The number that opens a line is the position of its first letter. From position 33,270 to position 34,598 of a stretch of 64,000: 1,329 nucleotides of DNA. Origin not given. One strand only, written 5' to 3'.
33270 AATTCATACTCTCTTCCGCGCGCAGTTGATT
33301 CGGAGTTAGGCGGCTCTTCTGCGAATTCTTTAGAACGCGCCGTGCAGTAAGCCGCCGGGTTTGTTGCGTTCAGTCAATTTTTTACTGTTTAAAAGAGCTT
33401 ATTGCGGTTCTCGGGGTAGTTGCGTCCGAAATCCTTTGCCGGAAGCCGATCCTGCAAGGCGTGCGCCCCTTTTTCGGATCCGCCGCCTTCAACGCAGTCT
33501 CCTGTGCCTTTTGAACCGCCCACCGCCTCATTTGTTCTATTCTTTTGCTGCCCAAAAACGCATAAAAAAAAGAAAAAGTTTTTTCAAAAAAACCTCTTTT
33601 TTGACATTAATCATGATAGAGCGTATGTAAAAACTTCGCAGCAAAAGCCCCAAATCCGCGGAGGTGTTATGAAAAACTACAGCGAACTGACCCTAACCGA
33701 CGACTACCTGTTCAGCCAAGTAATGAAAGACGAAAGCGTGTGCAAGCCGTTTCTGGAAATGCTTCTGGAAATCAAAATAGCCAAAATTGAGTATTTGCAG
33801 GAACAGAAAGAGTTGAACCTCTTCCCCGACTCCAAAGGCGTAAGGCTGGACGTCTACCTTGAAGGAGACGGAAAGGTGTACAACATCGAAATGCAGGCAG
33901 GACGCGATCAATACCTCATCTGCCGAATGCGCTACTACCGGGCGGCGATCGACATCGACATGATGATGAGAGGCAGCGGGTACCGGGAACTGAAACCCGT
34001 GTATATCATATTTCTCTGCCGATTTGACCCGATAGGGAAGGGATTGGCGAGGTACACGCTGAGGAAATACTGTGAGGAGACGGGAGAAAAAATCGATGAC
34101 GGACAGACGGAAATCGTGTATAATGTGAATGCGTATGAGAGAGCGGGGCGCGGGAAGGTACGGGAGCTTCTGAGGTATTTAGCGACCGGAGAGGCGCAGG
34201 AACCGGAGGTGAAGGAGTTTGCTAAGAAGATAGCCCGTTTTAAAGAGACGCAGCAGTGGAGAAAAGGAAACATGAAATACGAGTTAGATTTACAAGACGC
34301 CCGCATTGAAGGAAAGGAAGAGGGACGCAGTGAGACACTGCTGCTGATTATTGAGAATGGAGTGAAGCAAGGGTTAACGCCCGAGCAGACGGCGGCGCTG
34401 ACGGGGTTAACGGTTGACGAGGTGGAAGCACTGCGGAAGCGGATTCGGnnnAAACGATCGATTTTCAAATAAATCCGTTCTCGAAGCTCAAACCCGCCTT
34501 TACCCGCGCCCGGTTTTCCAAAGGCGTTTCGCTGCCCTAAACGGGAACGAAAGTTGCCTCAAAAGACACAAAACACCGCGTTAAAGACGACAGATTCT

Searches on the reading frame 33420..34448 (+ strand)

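Call 68: search_protein_families(library=pfam, proteins=[window:33420-34448:+], max_evalue=0.01)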
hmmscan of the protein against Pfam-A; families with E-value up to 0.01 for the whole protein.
window:33420-34448:+ (343 aa): 2 families
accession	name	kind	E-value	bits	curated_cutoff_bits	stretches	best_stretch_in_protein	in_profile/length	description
PF12784.13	PDDEXK_2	-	1.2e-11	45.2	27.4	1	97-203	10-118/229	PD-(D/E)XK nuclease family transposase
PF08794.16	FHBP_C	-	0.0096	17.2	28.1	0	226-290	19-84/97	Factor H binding protein, C-terminal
